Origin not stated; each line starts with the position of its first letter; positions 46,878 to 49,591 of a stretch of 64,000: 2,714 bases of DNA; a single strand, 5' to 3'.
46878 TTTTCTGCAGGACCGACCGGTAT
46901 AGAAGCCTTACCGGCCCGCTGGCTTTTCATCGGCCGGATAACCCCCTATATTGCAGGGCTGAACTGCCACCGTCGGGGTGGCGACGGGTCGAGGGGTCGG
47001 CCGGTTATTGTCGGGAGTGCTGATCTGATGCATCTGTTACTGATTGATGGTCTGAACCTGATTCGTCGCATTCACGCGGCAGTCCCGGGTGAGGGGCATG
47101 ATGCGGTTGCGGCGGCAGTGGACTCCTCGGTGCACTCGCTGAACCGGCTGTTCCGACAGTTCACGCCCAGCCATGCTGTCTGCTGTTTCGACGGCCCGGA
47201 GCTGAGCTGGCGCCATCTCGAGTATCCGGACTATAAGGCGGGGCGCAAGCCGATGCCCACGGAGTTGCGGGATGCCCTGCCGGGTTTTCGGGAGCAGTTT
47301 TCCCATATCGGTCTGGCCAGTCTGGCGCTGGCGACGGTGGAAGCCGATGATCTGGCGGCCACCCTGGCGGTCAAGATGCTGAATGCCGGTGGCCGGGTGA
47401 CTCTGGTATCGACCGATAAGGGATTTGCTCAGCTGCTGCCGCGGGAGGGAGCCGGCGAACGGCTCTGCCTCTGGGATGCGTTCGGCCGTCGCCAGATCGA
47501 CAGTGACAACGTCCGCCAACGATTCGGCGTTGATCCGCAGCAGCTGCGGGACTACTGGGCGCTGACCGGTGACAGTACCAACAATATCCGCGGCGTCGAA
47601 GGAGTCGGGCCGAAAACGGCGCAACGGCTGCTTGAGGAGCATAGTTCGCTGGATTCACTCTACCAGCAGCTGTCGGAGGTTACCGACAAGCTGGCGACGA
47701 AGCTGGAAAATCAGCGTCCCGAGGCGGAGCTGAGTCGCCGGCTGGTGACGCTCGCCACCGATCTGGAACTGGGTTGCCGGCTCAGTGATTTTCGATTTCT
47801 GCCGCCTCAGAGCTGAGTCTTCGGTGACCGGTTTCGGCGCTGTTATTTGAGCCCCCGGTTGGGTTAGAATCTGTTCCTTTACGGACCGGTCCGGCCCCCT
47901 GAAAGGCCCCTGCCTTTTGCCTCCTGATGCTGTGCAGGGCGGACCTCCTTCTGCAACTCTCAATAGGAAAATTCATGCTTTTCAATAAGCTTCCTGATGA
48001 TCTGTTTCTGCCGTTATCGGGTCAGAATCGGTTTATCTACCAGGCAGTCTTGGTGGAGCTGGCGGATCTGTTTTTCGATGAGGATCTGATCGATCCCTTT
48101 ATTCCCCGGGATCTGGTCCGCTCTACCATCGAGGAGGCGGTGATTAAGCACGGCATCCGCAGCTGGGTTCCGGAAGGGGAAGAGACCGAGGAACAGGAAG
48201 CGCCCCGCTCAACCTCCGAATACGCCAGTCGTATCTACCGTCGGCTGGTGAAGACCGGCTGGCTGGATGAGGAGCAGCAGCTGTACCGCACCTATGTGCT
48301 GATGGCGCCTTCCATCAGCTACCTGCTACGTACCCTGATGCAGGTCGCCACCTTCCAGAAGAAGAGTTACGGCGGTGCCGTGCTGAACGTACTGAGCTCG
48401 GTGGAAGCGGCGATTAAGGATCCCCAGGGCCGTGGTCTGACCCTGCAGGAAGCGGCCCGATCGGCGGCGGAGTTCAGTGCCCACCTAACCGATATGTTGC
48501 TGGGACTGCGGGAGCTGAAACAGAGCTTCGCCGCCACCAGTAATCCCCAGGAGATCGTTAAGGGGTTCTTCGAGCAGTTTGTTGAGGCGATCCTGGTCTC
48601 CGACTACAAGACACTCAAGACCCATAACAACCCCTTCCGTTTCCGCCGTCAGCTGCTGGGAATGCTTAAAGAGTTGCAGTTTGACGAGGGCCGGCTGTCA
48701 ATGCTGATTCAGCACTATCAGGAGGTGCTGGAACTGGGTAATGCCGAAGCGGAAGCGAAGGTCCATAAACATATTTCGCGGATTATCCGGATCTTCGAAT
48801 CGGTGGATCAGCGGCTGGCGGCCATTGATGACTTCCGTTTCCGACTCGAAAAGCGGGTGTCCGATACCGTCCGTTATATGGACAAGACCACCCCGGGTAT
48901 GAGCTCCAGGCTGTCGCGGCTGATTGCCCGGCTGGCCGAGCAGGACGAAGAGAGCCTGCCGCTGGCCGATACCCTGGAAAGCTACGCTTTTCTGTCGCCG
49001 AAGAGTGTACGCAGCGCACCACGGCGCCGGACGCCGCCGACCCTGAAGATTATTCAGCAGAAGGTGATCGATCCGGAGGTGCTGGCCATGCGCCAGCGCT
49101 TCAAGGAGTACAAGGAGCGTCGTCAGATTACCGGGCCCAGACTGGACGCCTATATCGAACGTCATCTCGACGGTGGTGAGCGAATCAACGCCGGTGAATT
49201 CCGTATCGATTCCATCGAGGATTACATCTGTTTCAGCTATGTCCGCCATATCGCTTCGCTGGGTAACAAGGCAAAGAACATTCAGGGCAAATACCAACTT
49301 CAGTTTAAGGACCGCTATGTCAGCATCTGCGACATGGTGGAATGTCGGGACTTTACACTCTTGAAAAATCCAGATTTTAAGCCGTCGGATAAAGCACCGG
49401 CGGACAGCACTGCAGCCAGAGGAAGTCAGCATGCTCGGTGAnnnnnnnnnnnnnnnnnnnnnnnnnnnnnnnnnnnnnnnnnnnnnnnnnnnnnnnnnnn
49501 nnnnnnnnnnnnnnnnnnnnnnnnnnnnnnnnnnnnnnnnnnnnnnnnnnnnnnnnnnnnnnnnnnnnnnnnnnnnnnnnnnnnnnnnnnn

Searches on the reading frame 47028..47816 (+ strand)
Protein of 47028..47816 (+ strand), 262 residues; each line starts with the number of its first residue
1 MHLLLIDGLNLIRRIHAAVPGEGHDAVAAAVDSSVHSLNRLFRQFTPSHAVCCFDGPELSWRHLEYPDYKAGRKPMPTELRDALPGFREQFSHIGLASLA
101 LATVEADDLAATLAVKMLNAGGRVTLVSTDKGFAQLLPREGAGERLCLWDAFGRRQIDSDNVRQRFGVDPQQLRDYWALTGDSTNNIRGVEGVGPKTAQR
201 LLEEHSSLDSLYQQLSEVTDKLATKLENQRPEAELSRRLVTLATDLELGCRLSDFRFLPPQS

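Call 30: search_protein_families(library=pfam, proteins=[window:47028-47816:+], max_evalue=0.001)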
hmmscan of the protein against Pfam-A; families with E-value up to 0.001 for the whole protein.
window:47028-47816:+ (262 aa): 2 families
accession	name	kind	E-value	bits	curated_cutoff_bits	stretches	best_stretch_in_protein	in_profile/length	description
PF02739.22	5_3_exonuc_N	-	2.5e-30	105.8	34.3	1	3-167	2-164/164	5'-3' exonuclease, N-terminal resolvase-like domain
PF01367.25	5_3_exonuc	-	8e-28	97.2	40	1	168-260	1-94/97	5'-3' exonuclease, C-terminal SAM fold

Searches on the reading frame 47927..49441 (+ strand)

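Call 30: search_protein_families(library=pfam, proteins=[window:47927-49441:+], max_evalue=0.001)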
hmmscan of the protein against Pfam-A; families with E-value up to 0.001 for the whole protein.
window:47927-49441:+ (504 aa): 1 family
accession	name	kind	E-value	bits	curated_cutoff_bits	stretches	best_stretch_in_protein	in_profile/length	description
PF18982.5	JetA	-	1.2e-89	301.4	26.2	1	55-477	10-430/434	Wadjet protein JetA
